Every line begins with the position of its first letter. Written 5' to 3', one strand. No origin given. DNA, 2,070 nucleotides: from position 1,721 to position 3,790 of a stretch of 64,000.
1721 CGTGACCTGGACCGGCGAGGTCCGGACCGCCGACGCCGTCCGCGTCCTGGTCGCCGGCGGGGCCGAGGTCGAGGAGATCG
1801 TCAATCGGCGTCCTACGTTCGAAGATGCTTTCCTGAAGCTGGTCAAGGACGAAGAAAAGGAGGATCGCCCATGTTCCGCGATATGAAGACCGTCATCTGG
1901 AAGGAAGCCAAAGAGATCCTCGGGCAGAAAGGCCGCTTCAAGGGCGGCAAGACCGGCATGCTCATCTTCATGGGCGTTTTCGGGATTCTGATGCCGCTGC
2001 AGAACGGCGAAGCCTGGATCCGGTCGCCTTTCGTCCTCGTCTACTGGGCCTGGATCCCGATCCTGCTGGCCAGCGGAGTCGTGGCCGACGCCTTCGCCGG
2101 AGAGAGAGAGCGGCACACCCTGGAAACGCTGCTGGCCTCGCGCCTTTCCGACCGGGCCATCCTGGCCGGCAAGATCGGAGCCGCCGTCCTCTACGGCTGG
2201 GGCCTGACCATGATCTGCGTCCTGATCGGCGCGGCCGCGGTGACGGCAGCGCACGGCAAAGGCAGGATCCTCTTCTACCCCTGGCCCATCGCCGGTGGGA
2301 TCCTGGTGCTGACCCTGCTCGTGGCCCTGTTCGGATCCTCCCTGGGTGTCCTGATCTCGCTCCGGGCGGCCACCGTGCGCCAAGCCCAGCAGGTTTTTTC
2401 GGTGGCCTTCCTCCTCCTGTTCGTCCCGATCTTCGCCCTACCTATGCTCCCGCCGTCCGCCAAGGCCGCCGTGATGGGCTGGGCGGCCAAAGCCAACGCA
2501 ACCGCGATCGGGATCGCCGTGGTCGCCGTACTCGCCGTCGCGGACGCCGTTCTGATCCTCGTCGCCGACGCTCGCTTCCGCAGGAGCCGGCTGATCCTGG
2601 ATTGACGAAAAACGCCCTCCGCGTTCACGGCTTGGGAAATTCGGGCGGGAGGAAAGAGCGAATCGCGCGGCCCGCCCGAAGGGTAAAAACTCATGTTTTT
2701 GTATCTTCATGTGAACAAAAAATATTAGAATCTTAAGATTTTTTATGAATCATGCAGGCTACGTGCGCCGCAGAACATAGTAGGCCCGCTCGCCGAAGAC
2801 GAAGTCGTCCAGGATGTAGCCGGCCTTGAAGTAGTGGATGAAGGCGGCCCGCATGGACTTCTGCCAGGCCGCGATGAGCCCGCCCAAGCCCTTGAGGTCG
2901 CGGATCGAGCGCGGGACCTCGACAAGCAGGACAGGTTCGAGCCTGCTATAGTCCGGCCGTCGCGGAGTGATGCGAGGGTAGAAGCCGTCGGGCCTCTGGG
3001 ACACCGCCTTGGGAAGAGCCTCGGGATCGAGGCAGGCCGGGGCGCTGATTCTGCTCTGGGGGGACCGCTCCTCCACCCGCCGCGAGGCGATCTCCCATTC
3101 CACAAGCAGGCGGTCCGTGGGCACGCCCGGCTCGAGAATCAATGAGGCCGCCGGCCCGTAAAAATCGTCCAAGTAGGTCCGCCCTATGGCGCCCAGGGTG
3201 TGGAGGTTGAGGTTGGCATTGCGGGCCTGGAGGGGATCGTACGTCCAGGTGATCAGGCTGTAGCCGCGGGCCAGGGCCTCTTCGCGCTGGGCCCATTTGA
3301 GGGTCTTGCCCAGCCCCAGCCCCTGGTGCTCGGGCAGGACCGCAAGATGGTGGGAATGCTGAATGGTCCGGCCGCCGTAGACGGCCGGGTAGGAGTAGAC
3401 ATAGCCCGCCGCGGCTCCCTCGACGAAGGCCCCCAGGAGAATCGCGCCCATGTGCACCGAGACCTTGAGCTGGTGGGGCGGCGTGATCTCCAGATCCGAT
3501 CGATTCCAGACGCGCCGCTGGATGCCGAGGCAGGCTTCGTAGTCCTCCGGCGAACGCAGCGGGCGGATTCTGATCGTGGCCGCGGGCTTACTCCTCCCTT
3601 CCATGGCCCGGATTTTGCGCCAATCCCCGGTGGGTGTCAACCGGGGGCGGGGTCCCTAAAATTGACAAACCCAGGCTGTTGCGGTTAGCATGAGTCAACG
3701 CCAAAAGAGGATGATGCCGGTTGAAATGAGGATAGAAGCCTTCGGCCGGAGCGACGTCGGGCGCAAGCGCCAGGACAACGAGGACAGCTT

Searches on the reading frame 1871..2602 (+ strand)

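Call 66: search_protein_families(library=pfam, proteins=[window:1871-2602:+], max_evalue=0.001)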
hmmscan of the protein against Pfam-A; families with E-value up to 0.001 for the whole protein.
window:1871-2602:+ (244 aa): 3 families
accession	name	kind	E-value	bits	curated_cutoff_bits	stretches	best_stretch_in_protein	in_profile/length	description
PF12698.13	ABC2_membrane_3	-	1.2e-09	38.2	31.6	1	42-195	152-297/347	ABC-2 family transporter protein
PF12679.13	ABC2_membrane_2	-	6.8e-09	35.8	27.2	1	70-200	85-214/283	ABC-2 family transporter protein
PF01061.29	ABC2_membrane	-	1.2e-08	35.3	26.9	1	5-185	3-175/211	ABC-2 type transporter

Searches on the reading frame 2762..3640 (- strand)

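Call 66: search_protein_families(library=pfam, proteins=[window:2762-3640:-], max_evalue=0.001)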
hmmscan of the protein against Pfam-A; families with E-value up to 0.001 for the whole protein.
window:2762-3640:- (293 aa): 2 families
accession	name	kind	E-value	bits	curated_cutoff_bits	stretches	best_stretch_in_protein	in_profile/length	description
PF00583.31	Acetyltransf_1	-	1.1e-05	26.1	20.7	1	67-134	35-101/116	Acetyltransferase (GNAT) family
PF13508.13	Acetyltransf_7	-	8.8e-05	23.2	27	1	72-130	9-65/84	Acetyltransferase (GNAT) domain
